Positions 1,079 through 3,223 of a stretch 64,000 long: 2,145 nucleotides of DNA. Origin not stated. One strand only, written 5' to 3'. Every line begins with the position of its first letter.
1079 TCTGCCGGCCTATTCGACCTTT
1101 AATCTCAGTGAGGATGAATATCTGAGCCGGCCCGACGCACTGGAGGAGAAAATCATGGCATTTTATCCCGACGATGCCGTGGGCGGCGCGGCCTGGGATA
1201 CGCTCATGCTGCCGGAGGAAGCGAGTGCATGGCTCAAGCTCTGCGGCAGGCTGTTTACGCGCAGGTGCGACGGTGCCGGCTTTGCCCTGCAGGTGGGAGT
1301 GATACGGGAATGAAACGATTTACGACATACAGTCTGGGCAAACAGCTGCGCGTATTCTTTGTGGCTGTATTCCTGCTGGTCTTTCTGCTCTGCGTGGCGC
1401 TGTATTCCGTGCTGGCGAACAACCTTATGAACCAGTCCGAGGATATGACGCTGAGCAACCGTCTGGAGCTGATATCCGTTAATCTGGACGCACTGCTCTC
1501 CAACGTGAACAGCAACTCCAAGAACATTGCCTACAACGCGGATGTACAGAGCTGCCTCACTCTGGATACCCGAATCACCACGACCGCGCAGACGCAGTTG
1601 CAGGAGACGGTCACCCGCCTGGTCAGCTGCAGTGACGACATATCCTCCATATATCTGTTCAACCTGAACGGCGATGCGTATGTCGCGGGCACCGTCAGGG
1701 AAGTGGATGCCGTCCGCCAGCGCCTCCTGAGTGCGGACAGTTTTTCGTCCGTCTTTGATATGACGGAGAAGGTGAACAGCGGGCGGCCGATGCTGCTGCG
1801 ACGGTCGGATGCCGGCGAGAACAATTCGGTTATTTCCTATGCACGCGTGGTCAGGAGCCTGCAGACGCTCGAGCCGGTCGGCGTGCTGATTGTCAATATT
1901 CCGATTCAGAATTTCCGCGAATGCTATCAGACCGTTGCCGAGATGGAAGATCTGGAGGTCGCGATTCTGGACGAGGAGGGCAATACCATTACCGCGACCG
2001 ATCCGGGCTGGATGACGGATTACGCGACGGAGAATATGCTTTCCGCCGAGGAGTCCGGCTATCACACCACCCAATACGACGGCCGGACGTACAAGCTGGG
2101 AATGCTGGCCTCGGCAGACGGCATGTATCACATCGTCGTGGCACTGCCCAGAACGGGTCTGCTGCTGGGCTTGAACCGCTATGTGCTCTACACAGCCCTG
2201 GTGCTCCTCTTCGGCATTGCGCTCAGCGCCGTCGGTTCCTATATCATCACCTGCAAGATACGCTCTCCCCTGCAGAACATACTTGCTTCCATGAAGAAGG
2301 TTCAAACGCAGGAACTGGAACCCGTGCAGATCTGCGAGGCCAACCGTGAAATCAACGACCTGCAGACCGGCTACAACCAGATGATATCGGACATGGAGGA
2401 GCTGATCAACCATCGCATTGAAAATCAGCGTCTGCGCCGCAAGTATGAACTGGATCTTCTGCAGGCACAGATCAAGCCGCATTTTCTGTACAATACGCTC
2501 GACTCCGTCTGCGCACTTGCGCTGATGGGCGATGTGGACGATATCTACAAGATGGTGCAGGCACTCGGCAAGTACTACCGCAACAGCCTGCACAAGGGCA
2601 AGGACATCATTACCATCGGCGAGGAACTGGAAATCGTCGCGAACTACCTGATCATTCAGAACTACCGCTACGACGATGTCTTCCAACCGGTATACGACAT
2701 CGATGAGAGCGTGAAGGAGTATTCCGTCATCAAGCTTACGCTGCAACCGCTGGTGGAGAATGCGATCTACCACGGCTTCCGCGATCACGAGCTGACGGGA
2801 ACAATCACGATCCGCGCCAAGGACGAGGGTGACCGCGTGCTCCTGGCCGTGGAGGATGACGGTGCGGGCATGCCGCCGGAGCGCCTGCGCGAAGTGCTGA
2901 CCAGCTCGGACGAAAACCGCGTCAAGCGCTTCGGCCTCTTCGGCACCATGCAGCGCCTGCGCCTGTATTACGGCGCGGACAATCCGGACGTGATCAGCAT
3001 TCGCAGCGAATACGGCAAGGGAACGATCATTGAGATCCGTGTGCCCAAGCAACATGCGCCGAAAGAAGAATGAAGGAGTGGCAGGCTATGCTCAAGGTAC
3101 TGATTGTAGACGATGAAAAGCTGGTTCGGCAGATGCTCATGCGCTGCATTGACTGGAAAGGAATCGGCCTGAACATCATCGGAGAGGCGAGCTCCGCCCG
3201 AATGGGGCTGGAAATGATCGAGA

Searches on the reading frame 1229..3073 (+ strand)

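Call 41: search_protein_families(library=pfam, proteins=[window:1229-3073:+], max_evalue=0.01)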
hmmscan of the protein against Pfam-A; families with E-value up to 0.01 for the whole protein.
window:1229-3073:+ (614 aa): 4 families
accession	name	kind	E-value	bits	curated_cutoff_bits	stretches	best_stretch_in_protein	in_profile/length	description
PF06580.19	His_kinase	-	2e-24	86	25.2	1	407-483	2-79/81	Histidine kinase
PF02518.31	HATPase_c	-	1.6e-11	45.1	26.4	1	503-608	8-110/111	Histidine kinase-, DNA gyrase B-, and HSP90-like ATPase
PF02743.24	dCache_1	-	3.8e-11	43.4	45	1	79-289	15-224/240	Cache domain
PF13581.12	HATPase_c_2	-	3.7e-05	24.2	27.4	1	501-555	32-86/127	Histidine kinase-like ATPase domain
